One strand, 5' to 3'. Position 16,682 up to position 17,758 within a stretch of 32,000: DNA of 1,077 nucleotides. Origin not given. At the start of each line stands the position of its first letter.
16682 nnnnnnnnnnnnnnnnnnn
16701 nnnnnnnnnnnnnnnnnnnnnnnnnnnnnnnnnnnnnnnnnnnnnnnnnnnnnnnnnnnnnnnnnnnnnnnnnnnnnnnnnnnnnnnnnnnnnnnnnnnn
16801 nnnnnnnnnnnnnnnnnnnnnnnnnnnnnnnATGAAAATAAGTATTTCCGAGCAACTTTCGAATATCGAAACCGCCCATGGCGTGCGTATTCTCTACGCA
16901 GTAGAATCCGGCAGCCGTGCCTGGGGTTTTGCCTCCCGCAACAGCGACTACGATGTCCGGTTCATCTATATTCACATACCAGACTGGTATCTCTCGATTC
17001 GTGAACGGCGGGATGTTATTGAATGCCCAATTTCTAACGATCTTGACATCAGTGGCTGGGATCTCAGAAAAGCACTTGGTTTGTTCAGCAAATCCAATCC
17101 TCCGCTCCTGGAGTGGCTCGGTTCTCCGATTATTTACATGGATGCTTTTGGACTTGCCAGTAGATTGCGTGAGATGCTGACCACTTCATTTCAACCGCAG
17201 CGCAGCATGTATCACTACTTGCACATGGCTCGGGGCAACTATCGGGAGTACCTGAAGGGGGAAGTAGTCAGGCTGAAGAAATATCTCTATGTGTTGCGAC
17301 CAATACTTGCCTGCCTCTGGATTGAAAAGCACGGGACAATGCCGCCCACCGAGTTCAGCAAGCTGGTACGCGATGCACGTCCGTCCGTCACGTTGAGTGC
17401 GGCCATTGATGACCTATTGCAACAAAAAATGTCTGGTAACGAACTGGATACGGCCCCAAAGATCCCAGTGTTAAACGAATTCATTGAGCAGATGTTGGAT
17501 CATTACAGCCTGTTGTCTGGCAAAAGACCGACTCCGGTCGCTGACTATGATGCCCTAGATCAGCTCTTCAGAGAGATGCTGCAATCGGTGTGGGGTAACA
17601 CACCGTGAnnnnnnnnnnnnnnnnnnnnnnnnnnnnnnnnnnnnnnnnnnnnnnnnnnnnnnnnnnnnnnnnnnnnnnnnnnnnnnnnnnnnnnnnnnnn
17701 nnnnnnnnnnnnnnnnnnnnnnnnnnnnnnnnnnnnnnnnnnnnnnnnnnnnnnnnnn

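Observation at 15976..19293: WYL regulator followed by coupled RlaP-like NTase, cpYpsA SLOG and a cargo CCA-adding/HD enzyme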

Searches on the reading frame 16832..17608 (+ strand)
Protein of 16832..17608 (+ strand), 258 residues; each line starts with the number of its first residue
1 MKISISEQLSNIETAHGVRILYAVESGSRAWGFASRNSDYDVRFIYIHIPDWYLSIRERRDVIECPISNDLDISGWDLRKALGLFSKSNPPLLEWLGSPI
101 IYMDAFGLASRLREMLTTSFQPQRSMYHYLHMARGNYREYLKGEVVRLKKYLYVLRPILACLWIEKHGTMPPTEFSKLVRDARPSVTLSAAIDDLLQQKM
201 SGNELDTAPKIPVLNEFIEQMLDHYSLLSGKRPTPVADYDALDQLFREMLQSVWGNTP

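Call 3: search_protein_families(library=pfam, proteins=[window:16832-17608:+], max_evalue=0.01)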
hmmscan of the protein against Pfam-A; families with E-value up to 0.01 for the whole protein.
window:16832-17608:+ (258 aa): 1 family
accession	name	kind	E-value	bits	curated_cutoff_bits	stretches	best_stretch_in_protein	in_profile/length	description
PF10127.15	RlaP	-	1.6e-95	320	23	1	1-247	1-248/249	RNA repair pathway DNA polymerase beta family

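Call 4: search_protein_families(library=padloc, proteins=[window:16832-17608:+], max_evalue=0.01)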
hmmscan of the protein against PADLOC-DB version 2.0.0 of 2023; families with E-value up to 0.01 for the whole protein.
window:16832-17608:+ (258 aa): 0 families

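Call 5: search_protein_families(library=ncbifam, proteins=[window:16832-17608:+], max_evalue=0.01)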
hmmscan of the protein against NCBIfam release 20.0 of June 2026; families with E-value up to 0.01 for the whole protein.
window:16832-17608:+ (258 aa): 0 families

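Call 31: find_homologous_proteins(query=window:16832-17608:+, max_evalue=1e-10)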
Query window:16832-17608:+ (258 aa): 7999 proteins with E <= 1e-10 among 8000 candidates; the best 120 are listed.
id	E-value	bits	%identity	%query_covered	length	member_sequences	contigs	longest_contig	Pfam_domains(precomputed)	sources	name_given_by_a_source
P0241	5.0e-167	572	97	100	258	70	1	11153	PF10127.16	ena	-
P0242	2.4e-151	521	89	100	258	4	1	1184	PF10127.16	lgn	-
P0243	3.7e-151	520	89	100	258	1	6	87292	PF10127.16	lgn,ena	-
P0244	4.5e-151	520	89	98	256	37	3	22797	PF10127.16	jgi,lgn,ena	-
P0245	6.6e-151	519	88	100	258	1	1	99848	PF10127.16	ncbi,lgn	-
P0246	3.7e-150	517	88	100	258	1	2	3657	PF10127.16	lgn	-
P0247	4.0e-149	513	88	99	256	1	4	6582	PF10127.16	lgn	-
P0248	6.2e-149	513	87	100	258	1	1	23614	PF10127.16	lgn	-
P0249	6.8e-149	513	87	100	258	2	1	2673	PF10127.16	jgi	jgi:predicted nucleotidyltransferase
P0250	2.2e-148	511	88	98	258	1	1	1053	PF10127.16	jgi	jgi:uncharacterized protein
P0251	3.1e-148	510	88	97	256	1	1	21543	PF10127.16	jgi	-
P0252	2.0e-146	504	87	98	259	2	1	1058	PF10127.16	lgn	-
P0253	5.1e-146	503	85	99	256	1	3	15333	PF10127.16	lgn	-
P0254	1.6e-145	502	85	100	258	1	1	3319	PF10127.16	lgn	-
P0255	3.6e-145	500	86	99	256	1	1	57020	PF10127.16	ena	-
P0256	7.4e-145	499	87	98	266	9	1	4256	PF10127.16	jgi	-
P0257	1.0e-144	499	86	98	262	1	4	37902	PF10127.16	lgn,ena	-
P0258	1.3e-144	498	85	99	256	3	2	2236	PF10127.16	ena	-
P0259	2.5e-144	498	86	98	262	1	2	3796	PF10127.16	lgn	-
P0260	3.0e-144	497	84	100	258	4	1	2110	PF10127.16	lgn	-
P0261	5.0e-143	493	86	98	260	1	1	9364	PF10127.16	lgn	-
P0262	3.1e-142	491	85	98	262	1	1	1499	PF10127.16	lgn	-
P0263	2.7e-140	484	83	99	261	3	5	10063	PF10127.16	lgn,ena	-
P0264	4.5e-139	480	81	98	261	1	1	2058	PF10127.16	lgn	-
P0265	8.7e-132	456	78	100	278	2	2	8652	PF10127.16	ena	-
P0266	1.1e-131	456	77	100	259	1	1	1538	PF10127.16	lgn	-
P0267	2.7e-131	455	78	100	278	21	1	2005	PF10127.16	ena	-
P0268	8.3e-131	453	78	100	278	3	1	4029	PF10127.16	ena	-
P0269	7.6e-130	450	78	97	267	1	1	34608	PF10127.16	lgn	-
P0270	1.3e-129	449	77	100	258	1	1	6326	PF10127.16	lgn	-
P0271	2.8e-129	448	75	100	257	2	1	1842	PF10127.16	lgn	-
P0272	5.8e-129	447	77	99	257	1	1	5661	PF10127.16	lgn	-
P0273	6.9e-129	447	78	96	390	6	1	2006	PF10127.16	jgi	-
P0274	8.6e-129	447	76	98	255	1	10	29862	PF10127.16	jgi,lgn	-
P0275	1.3e-128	446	78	96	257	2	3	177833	PF10127.16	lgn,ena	-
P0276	5.0e-128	444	75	100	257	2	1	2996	PF10127.16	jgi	-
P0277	4.0e-126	438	75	97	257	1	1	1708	PF10127.16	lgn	-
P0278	1.5e-124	433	75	97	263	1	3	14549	PF10127.16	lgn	-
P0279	1.8e-124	432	74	98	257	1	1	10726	PF10127.16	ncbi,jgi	-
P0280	3.1e-124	432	73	96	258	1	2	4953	PF10127.16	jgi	jgi:uncharacterized protein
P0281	6.3e-123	427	72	98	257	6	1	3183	PF10127.16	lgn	-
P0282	8.1e-111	388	65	97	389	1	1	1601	PF10127.16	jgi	jgi:predicted nucleotidyltransferase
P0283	2.6e-110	386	66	97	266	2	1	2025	PF10127.16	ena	-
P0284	5.2e-110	385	66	99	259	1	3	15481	PF10127.16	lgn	-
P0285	1.2e-109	384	66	100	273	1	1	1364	PF10127.16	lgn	-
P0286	1.2e-109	384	66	98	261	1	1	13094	PF10127.16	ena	-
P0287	1.5e-109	384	67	98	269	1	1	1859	PF10127.16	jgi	-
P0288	2.7e-109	383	64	97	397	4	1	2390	PF10127.16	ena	-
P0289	4.0e-109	382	66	99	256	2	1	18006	PF10127.16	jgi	jgi:predicted nucleotidyltransferase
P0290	5.0e-109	382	66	98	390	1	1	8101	PF10127.16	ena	-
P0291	5.0e-109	382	66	98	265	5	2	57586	PF10127.16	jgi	jgi:predicted nucleotidyltransferase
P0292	6.8e-109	381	65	98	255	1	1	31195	PF10127.16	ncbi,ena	-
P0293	1.3e-108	381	66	99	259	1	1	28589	PF10127.16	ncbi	-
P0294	2.1e-108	380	65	100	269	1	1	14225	PF10127.16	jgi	jgi:predicted nucleotidyltransferase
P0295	2.2e-108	380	65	98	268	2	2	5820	PF10127.16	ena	-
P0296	2.3e-108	380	63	98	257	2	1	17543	PF10127.16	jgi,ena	-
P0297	3.3e-108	379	67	98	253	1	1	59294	PF10127.16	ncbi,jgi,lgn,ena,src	-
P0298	4.2e-108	379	64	97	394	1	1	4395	PF10127.16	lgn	-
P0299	4.8e-108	379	64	97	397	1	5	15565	PF10127.16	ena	-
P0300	5.2e-108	379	65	99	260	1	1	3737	PF10127.16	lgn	-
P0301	8.6e-108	378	65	98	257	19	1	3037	PF10127.16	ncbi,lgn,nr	ncbi:MAG: nucleotidyltransferase domain-containing protein [Deltaproteobacteria bacterium]|nr:nucleo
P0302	2.4e-107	376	64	97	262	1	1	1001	PF10127.16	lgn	-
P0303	7.1e-107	375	71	91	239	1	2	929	PF10127.16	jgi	-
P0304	7.6e-107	375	63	100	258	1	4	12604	PF10127.16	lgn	-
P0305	8.9e-107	375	64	99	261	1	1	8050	PF10127.16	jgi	jgi:predicted nucleotidyltransferase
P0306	1.4e-106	374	65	99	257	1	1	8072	PF10127.16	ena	-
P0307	7.0e-106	372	64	100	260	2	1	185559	PF10127.16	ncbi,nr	ncbi:MAG: nucleotidyltransferase domain-containing protein [Desulfuromonadales bacterium]|nr:nucleot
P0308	7.1e-106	372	63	97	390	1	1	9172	PF10127.16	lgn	-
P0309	1.8e-105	370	64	98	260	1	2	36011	PF10127.16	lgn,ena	-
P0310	3.9e-105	369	63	97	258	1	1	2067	PF10127.16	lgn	-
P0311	4.7e-105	369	64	99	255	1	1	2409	PF10127.16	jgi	jgi:uncharacterized protein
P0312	7.2e-105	368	64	97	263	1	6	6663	PF10127.16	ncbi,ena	-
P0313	8.6e-105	368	64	99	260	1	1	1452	PF10127.16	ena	-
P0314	1.1e-104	368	64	100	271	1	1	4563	PF10127.16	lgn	-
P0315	2.4e-104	367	64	98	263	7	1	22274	PF10127.16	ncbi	-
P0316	3.2e-104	366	69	91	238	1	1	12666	PF10127.16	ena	-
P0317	5.3e-104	365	63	99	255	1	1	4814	PF10127.16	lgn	-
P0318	1.4e-103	364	64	97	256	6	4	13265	PF10127.16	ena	-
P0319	6.7e-103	362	60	98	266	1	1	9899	PF10127.16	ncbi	-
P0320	9.4e-103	361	63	98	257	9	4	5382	PF10127.16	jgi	jgi:uncharacterized protein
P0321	1.2e-102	361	62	98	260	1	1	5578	PF10127.16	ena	-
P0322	2.5e-102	360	61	99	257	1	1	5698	PF10127.16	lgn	-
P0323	2.7e-102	360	61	98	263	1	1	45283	PF10127.16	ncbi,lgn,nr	ncbi:MAG: nucleotidyltransferase domain-containing protein [Desulfuromonadales bacterium]|nr:nucleot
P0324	2.9e-102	360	62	98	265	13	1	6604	PF10127.16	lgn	-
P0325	3.1e-102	360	62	99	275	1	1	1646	PF10127.16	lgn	-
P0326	5.4e-102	359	64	100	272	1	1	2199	PF10127.16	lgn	-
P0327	3.7e-101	356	64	95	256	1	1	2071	PF10127.16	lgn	-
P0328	4.0e-101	356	61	98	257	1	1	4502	PF10127.16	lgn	-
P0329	4.7e-101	356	60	97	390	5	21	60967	PF10127.16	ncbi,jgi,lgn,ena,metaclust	metaclust:\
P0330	1.5e-100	354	62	99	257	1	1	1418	PF10127.16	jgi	jgi:uncharacterized protein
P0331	4.9e-100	352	62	98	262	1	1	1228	PF10127.16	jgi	jgi:hypothetical protein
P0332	5.6e-100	352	61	98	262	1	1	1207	PF10127.16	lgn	-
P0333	7.9e-100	352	62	99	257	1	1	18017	PF10127.16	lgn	-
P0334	1.6e-99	351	63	98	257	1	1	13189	PF10127.16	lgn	-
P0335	3.0e-99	350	61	99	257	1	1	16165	PF10127.16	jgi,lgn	jgi:predicted nucleotidyltransferase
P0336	6.3e-99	349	60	98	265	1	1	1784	PF10127.16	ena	-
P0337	1.0e-98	348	61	97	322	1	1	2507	PF10127.16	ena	-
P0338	1.3e-98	348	60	98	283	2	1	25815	PF10127.16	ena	-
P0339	3.4e-98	346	60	100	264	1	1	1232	PF10127.16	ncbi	-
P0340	1.1e-97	345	60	99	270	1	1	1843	PF10127.16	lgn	-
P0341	2.5e-97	344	58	100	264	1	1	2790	PF10127.16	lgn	-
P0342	3.1e-97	343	59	98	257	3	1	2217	PF10127.16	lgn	-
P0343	8.5e-97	342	60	97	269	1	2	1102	PF10127.16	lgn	-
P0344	9.6e-97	342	60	98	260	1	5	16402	PF10127.16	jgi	jgi:predicted nucleotidyltransferase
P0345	2.8e-96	340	60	98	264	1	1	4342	PF10127.16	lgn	-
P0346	5.8e-96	339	59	97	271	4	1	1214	PF10127.16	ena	-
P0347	2.3e-95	337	60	99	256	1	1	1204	PF10127.16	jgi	-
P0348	3.7e-95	336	59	98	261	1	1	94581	PF10127.16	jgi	jgi:predicted nucleotidyltransferase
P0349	6.2e-94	332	59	99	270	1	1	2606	PF10127.16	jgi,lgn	jgi:hypothetical protein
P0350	6.8e-94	332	58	100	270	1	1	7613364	PF10127.16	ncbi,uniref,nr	ncbi:nucleotidyltransferase domain-containing protein [Paenibacillus spongiae]|uniref:Nucleotidyltra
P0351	1.1e-93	332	56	98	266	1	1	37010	PF10127.16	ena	-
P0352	1.3e-93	331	59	99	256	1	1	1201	PF10127.16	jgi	jgi:predicted nucleotidyltransferase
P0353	2.6e-93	330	60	97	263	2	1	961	PF10127.16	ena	-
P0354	1.0e-92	328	58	100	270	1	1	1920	PF10127.16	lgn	-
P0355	1.2e-92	328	55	99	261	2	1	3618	PF10127.16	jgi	jgi:predicted nucleotidyltransferase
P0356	2.0e-92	328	57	99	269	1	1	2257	PF10127.16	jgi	jgi:predicted nucleotidyltransferase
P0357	3.1e-92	327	59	98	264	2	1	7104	PF10127.16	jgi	-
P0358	3.8e-92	327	57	98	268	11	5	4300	PF10127.16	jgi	jgi:hypothetical protein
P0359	4.6e-92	326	58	97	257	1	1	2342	PF10127.16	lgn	-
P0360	4.8e-92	326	60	98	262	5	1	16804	PF10127.16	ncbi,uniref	ncbi:nucleotidyltransferase domain-containing protein [Paenibacillus sp. CN-4]|uniref:nucleotidyltra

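Call 33: find_related_loci(query=A1, collection=genome_contigs, flank=6000)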
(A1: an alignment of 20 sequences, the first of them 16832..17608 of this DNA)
Query A1 (258 aa) in genome_contigs; peptide patterns used: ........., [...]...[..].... (x = any residue, [..] = any of these).
600 stretches matched a pattern (row limit reached: there are more); 599 encode a relative of the query (tblastn E <= 1e-3); the best 80 are kept; 80 distinct loci.
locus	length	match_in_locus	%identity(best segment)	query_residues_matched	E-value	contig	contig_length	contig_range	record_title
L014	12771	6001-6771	95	1-257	5e-167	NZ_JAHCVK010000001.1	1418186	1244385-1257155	Geomobilimonas luticola strain JCM 17780 NODE_1_length_1418186_cov_221.788490, whole genome shotgun sequence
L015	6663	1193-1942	64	1-250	7e-110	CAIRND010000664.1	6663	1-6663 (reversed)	MAG: uncultured Geobacteraceae bacterium isolate Ja_bin-5855 genome assembly, contig: bin-5855:664/705, whole genome sho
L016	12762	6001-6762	61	4-257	8e-106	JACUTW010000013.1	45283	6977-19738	MAG: Desulfuromonadales bacterium isolate Kmv15 NODE_318_length_45283_cov_14.117140, whole genome shotgun sequence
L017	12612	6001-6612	70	4-207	6e-98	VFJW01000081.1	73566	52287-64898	MAG: Geobacter sp. isolate Bin_37_3 c_000005071881, whole genome shotgun sequence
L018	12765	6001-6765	58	4-257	2e-95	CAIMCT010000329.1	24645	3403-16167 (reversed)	MAG: uncultured Desulfobacteraceae bacterium isolate Umea1_bin-2529 genome assembly, contig: bin-2529:329/580, whole gen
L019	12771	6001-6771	59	1-255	3e-95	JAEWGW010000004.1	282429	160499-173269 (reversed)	MAG: Bacillota bacterium isolate OH_PBlB_45 k127_1095147, whole genome shotgun sequence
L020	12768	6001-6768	57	4-257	2e-93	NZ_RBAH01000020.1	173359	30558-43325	Paenibacillus ginsengarvi strain KCTC 13059 NODE_20_length_173359_cov_37.332248, whole genome shotgun sequence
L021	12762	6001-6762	57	4-255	1e-92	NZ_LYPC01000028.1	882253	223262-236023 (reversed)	Paenibacillus pectinilyticus strain KCTC13222 scaffold5, whole genome shotgun sequence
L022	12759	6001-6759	55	5-256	3e-92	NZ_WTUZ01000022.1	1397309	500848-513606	Paenibacillus silvestris strain 5J-6 scaffold22, whole genome shotgun sequence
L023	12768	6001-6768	54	1-255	5e-92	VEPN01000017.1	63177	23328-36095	MAG: Candidatus Methanoperedens sp. isolate MnB_21 scaffold17, whole genome shotgun sequence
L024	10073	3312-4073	54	1-254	2e-91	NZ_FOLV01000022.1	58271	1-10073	Bacillus sp. 491mf, whole genome shotgun sequence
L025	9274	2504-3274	56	1-255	5e-91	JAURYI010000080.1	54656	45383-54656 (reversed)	MAG: Methylococcales bacterium isolate E2_concoct.bin.53 E2_k141_8244, whole genome shotgun sequence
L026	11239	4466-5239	53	1-256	1e-90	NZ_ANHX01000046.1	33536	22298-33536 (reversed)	Paenibacillus sp. PAMC 26794 5104_46, whole genome shotgun sequence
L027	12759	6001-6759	55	4-255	1e-90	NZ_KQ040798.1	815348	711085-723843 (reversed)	Paenibacillus dauci strain H9 Scaffold3, whole genome shotgun sequence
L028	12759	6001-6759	58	4-254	1e-90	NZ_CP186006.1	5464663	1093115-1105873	Paenibacillus sp. EC2-1 chromosome, complete genome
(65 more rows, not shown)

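Call 36: find_related_loci(query=window:16832-17608:+, collection=metagenome_contigs, flank=7000)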
Query window:16832-17608:+ (258 aa) in metagenome_contigs; peptide patterns used: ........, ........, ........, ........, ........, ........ (x = any residue, [..] = any of these).
77 stretches matched a pattern; 10 encode a relative of the query (tblastn E <= 1e-3); 10 distinct loci.
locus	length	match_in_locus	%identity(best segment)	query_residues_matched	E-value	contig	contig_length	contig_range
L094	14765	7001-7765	98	1-255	6e-171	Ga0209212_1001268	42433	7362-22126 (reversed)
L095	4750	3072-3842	93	1-257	9e-169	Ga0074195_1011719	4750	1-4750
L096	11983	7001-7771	92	1-257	6e-162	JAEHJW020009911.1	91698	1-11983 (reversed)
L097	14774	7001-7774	88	1-258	7e-156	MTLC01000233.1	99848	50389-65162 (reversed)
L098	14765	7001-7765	88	2-256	8e-156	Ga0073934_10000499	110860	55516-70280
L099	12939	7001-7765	88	2-256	9e-156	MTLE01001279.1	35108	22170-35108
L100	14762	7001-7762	88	2-255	3e-155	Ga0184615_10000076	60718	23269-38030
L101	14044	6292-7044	88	5-255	7e-153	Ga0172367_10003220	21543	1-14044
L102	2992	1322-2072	86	8-257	2e-119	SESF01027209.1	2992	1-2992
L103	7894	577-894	92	152-257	1e-63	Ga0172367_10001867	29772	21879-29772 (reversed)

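Call 38: search_protein_families(library=pfam, proteins=[L101:7175-9988:+, L101:10016-11500:+, L101:11497-12966:+, L095:4314-4750:+, L097:6376-7008:+, L094:7827-8093:+, L098:7776-8789:-, L100:7780-8913:-], max_evalue=0.01)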
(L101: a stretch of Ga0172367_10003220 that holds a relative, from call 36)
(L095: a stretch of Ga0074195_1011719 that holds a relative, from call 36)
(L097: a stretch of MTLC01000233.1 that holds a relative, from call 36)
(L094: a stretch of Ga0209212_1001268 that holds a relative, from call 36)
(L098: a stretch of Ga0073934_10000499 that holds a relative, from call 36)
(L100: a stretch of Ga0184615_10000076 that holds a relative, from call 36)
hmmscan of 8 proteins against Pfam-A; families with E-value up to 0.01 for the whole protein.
L101:7175-9988:+ (937 aa): 0 families

L101:10016-11500:+ (494 aa): 6 families
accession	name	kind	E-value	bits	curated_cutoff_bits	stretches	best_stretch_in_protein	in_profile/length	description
PF08614.16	ATG16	-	2.6e-05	25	33.7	1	261-418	33-177/200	Autophagy protein 16 (ATG16)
PF06818.20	Fez1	-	0.0022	19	34.4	1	324-449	12-139/199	Fez1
PF07888.16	CALCOCO1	-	0.0028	17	36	1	323-449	137-261/496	Calcium binding and coiled-coil domain (CALCOCO1) like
PF02183.23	HALZ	-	0.0056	17.2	28.1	1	363-386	18-41/43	Homeobox associated leucine zipper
PF15905.10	HMMR_N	-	0.0059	16.5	30.1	0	312-438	189-315/330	Hyaluronan mediated motility receptor N-terminal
PF09762.14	CCDC93_CC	-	0.0059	16.1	30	1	330-462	103-241/429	CCDC93 coiled-coil domain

L101:11497-12966:+ (489 aa): 2 families
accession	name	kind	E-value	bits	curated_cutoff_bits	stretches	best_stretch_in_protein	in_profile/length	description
PF00012.26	HSP70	-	4e-43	148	20.6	1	87-466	105-490/599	Hsp70 protein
PF06723.19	MreB_Mbl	-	2.2e-14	53.5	27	1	6-331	3-297/327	MreB/Mbl protein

L095:4314-4750:+ (145 aa): 1 family
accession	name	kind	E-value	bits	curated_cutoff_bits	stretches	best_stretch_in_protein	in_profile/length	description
PF01027.25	Bax1-I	-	8.1e-22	78.4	34.1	1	32-144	2-115/207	Inhibitor of apoptosis-promoting Bax1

L097:6376-7008:+ (210 aa): 0 families

L094:7827-8093:+ (88 aa): 0 families

L098:7776-8789:- (337 aa): 0 families

L100:7780-8913:- (377 aa): 0 families

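Call 46: search_protein_families(library=pfam, alignment_id=A2, max_evalue=0.0001)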
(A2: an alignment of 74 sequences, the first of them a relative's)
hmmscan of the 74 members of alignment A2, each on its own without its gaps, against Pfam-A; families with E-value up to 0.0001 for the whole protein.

A. member 1, L015:1-680:- (226 aa): 1 family
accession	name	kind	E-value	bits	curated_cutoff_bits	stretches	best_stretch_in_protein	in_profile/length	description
PF13280.12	WYL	-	8.4e-21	74.2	21.8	1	144-209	3-68/70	WYL domain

B. families by the number of members that match (of 74 scanned): 115 families (the first 25 are shown)
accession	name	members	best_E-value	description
PF13280.12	WYL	7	8.4e-21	WYL domain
PF25583.1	WCX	6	1.4e-13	WCX domain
PF13604.12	AAA_30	5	9.5e-13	AAA domain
PF20720.3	nSTAND3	5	1.8e-09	Novel STAND NTPase 3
PF24883.2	NPHP3_N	5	9.3e-09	Nephrocystin 3, N-terminal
PF05729.18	NACHT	5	3.4e-08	NACHT domain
PF13191.12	AAA_16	5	4.9e-08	AAA ATPase domain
PF07693.20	KAP_NTPase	5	3.3e-07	KAP family P-loop domain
PF25199.1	nSTAND_NTPase5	5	4.5e-07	Novel STAND NTPase 5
PF03266.21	NTPase_1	5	4.7e-07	NTPase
PF13245.12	AAA_19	5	5.4e-07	AAA domain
PF13086.12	AAA_11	5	9.3e-07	AAA domain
PF03308.22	MeaB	5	2.3e-06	Methylmalonyl Co-A mutase-associated GTPase MeaB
PF13401.12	AAA_22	5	3e-06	AAA domain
PF00910.28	RNA_helicase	5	3.2e-06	RNA helicase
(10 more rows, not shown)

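Call 47: search_protein_families(library=pfam, alignment_id=A3, max_evalue=0.0001)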
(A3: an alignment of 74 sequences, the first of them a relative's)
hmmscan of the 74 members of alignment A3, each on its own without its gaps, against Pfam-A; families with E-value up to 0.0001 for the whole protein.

A. member 1, L015:2044-5127:+ (1027 aa): 4 families
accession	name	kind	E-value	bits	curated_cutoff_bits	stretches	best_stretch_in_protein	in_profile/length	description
PF20473.4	MmeI_Mtase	-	8e-27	94.5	27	1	388-647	9-249/259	MmeI, DNA-methyltransferase domain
PF20465.4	MmeI_hel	-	1.4e-14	55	27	1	218-288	2-75/75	MmeI, helicase spacer domain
PF20464.3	MmeI_N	-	4.8e-10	40.5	27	1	42-211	3-180/181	MmeI, N-terminal domain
PF07669.17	Eco57I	-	4.5e-06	27.3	25.3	1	447-586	1-121/171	Eco57I restriction-modification methylase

B. families by the number of members that match (of 74 scanned): 101 families (the first 25 are shown)
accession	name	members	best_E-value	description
PF01139.22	RtcB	7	2.8e-116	tRNA-splicing ligase RtcB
PF01266.30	DAO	6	4.9e-57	FAD dependent oxidoreductase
PF00355.32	Rieske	5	7.9e-14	Rieske [2Fe-2S] domain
PF13450.12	NAD_binding_8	5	2.9e-08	NAD(P)-binding Rossmann-like domain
PF01494.25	FAD_binding_3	5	2.2e-07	FAD binding domain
PF07992.20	Pyr_redox_2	5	3.3e-06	Pyridine nucleotide-disulphide oxidoreductase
PF01946.23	Thi4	5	5.4e-06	Thi4 family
PF12623.12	Hen1_L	4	6.2e-51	RNA repair, ligase-Pnkp-associating, region of Hen1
PF13489.12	Methyltransf_23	3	1.8e-07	Methyltransferase domain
PF07690.21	MFS_1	2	1e-50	Major Facilitator Superfamily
PF00005.33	ABC_tran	2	7.7e-24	ABC transporter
PF13185.12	GAF_2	2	1.6e-23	GAF domain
PF13492.12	GAF_3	2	3.8e-20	GAF domain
PF01590.32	GAF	2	2.4e-19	GAF domain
PF07730.19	HisKA_3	2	1.2e-18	Histidine kinase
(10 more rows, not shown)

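Call 51: search_solved_structures(query=window:16832-17608:+, max_evalue=0.01, show_alignments=1)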
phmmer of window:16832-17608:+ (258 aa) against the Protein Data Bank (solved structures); distinct sequences matched with E-value up to 0.01: 0.
